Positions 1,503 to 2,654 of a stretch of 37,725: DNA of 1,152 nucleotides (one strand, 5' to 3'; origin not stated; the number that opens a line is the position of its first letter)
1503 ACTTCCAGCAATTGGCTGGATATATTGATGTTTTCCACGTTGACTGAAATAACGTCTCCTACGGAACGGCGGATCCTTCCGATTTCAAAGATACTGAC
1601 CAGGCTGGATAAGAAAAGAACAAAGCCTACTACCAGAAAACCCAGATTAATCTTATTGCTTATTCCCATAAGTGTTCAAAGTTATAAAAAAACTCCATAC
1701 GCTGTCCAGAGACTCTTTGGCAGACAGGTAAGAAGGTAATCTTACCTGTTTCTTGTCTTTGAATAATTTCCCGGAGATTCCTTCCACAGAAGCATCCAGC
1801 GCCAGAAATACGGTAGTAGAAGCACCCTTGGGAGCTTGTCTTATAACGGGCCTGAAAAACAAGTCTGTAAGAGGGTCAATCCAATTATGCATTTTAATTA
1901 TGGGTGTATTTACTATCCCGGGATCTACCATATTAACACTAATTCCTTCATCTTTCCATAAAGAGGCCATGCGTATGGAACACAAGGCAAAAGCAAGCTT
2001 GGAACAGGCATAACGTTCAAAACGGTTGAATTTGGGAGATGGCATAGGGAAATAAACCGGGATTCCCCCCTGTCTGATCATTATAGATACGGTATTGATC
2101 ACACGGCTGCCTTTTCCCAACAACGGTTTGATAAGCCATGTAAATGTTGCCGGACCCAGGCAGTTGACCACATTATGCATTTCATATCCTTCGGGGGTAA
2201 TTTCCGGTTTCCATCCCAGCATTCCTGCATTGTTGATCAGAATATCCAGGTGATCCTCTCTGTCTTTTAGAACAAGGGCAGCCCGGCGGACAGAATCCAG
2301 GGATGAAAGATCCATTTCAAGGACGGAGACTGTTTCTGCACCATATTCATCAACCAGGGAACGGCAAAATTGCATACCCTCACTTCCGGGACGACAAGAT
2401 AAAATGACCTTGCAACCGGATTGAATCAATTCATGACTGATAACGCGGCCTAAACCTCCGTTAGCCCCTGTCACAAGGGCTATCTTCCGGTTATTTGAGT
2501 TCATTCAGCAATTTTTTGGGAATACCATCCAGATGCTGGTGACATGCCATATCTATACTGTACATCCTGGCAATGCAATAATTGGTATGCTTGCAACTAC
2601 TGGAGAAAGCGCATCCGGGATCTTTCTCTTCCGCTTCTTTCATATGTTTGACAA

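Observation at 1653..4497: SRD5A-like 5alpha-reductase, OYE ene-reductase and SDR operon: candidate gut-bacterial allo/iso-allo bile-acid (isoalloLCA) pathway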

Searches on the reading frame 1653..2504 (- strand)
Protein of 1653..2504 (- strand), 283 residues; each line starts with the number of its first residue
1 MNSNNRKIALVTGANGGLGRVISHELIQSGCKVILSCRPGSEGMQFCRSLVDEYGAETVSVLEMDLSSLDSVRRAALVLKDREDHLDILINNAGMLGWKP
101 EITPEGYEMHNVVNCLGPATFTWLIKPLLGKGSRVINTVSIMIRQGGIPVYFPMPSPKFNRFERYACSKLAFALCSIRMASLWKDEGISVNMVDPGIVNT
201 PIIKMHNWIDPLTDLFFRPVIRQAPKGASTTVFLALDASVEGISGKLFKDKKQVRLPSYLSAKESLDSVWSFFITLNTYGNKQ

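Call 3: search_protein_families(library=pfam, proteins=[window:1653-2504:-])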
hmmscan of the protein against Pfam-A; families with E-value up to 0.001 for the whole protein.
window:1653-2504:- (283 aa): 4 families
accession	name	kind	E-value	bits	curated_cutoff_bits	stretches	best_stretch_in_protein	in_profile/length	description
PF00106.31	adh_short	-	4.8e-26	91.9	26.6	1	7-204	1-188/195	short chain dehydrogenase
PF13561.12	adh_short_C2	-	9.6e-20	71.6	27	1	13-214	1-192/236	Enoyl-(Acyl carrier protein) reductase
PF08659.16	KR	-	4e-07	30.5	22.6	1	10-98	4-94/180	KR domain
PF01370.27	Epimerase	-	0.00034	20.5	20.9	1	9-178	1-155/240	NAD dependent epimerase/dehydratase family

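Call 4: search_protein_families(library=ncbifam, proteins=[window:1653-2504:-])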
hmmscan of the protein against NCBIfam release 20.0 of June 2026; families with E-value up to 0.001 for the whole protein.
window:1653-2504:- (283 aa): 199 families (the best 25 are shown)
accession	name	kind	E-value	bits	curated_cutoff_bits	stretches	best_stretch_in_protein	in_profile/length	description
NF004845.0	PRK06196.1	subfamily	4.8e-32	111.5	414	1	7-253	30-279/320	oxidoreductase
NF004846.0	PRK06197.1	subfamily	6.3e-30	104.4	268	1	4-242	14-258/306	oxidoreductase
NF004513.0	PRK05854.1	subfamily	1.5e-24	86.6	282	1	7-202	16-215/314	SDR family oxidoreductase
NF005372.1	PRK06914.1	subfamily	3.5e-19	69.1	320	1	5-204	1-191/279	SDR family oxidoreductase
TIGR01832.1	kduD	equivalog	4.4e-18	65.7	338.85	1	6-200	5-188/248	2-dehydro-3-deoxy-D-gluconate 5-dehydrogenase KduD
NF005067.0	PRK06484.1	equivalog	1.3e-17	63.5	713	1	4-204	7-197/524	short chain dehydrogenase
NF006693.0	PRK09242.1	equivalog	1.5e-17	63.6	328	1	5-205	9-201/258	SDR family oxidoreductase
NF005559.1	PRK07231.1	subfamily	1.6e-17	63.8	215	1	6-204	4-192/249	glucose 1-dehydrogenase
NF009468.0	PRK12826.1-4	equivalog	2e-17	63.8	318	1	5-203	6-195/256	SDR family oxidoreductase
NF005390.0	PRK06935.1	equivalog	1.3e-16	60.7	369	1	5-200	14-198/258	2-dehydro-3-deoxy-D-gluconate 5-dehydrogenase KduD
TIGR01829.1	AcAcCoA_reduct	subfamily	6.7e-16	58.7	302.1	1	7-95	1-88/242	acetoacetyl-CoA reductase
NF009386.0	PRK12745.1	equivalog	1.1e-15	57.4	250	1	4-202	3-200/259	3-ketoacyl-ACP reductase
NF004774.0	PRK06114.1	equivalog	1.7e-15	57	360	1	6-210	16-213/262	SDR family oxidoreductase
NF005402.0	PRK06949.1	equivalog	2e-15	56.7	358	1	6-206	9-208/260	SDR family oxidoreductase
NF005075.0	PRK06500.1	equivalog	5e-15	55.6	336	1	2-204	2-189/249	SDR family oxidoreductase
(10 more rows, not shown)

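Call 25: search_solved_structures(query=window:1653-2504:-, show_alignments=1)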
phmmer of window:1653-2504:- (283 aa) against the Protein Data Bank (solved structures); distinct sequences matched with E-value up to 0.001: 387 (the best 60 are shown).
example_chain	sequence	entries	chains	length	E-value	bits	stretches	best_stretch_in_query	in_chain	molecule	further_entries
3rd5_A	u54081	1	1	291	5e-14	55.6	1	7-180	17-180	MYPAA.01249.C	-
1vl8_A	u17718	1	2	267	2.4e-13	53.4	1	7-204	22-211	Gluconate 5-dehydrogenase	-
4osp_A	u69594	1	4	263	1e-12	51.3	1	7-203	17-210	Oxygenase-reductase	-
8hi4_A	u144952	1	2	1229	1.7e-12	50.6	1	6-108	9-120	Short-chain dehydrogenase/reductase SDR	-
4bms_A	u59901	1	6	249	1.2e-11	47.8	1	7-205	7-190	ALCLOHOL DEHYDROGENASE/SHORT-CHAIN DEHYDROGENASE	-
4bmn_A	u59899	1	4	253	1.3e-11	47.7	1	7-205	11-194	ALCLOHOL DEHYDROGENASE/SHORT-CHAIN DEHYDROGENASE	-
4i5d_H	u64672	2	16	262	1.6e-11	47.5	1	7-205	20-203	Alclohol dehydrogenase/short-chain dehydrogenase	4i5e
4i5g_A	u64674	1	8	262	1.8e-11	47.2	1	7-205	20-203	Alclohol dehydrogenase/short-chain dehydrogenase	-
8hjw_A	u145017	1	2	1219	2.1e-11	47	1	7-172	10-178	Short-chain dehydrogenase/reductase SDR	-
8bci_A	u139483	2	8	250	3.9e-11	46.1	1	5-202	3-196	Probable short-chain dehydrogenase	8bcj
3ay7_A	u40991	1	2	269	5.1e-11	45.7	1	6-262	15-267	Glucose 1-dehydrogenase 4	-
2b4q_A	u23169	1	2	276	5.3e-11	45.7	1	7-198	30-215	Rhamnolipids biosynthesis 3-oxoacyl-[acyl-carrier-protein] reductase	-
9pvq_A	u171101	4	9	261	9.9e-11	44.8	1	7-200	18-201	NAD-dependent epimerase/dehydratase:Short-chain dehydrogenase/reductase SDR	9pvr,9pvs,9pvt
3aus_A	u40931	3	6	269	1e-10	44.8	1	6-261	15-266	Glucose 1-dehydrogenase 4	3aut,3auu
2p68_A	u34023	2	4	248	1e-10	44.8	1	6-142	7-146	3-oxoacyl-[acyl-carrier-protein] reductase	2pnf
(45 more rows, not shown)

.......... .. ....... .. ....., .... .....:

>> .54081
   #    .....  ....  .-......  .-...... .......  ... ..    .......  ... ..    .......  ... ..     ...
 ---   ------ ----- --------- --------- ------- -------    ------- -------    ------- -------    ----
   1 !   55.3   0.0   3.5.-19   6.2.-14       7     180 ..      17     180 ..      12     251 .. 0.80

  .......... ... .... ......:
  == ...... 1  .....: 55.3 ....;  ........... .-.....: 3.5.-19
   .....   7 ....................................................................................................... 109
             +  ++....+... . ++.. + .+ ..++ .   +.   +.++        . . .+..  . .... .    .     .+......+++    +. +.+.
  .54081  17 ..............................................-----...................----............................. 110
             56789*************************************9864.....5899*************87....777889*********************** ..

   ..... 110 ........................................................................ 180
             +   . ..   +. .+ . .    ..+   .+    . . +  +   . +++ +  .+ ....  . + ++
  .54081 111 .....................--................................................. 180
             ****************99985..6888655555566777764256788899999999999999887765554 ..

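Call 33: list_cluster_members(proteins=[L010:5998-6768:+, L010:6781-8031:+, L010:8036-8842:+, L026:5795-7012:+, L026:7081-7938:+, L033:5763-6608:+, L034:5829-6653:+, window:1653-2504:-, window:905-1669:-, window:2491-3720:-])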
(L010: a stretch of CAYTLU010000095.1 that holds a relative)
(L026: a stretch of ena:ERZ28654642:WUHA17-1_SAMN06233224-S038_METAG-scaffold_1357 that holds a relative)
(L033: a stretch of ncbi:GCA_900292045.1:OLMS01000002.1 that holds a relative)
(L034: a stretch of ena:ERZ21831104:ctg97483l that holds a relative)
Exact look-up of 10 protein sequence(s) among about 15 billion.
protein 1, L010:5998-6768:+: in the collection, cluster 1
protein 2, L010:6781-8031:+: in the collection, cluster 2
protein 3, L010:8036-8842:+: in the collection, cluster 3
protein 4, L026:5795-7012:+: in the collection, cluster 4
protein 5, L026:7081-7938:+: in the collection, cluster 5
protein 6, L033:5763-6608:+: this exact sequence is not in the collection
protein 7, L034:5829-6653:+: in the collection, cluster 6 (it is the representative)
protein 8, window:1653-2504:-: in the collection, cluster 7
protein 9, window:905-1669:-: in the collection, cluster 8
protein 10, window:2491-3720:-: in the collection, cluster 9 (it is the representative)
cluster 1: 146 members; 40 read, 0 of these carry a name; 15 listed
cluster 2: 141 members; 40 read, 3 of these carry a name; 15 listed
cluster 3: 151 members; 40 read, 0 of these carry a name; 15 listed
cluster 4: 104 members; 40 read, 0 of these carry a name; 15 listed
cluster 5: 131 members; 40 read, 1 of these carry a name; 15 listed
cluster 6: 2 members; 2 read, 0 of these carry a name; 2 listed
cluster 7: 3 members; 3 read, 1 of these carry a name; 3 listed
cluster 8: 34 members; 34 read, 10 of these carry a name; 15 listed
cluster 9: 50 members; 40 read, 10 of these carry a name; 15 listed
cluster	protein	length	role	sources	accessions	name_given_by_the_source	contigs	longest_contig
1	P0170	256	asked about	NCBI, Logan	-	-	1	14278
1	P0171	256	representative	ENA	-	-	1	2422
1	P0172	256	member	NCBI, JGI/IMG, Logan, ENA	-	-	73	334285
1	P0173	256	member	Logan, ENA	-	-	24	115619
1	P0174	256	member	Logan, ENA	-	-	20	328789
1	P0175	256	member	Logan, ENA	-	-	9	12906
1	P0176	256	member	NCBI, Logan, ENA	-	-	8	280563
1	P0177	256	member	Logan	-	-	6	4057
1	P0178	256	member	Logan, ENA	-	-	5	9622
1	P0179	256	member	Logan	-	-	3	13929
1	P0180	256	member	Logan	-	-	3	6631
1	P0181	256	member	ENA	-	-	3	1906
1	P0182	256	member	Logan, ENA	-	-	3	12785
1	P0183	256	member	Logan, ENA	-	-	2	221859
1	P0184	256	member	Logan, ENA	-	-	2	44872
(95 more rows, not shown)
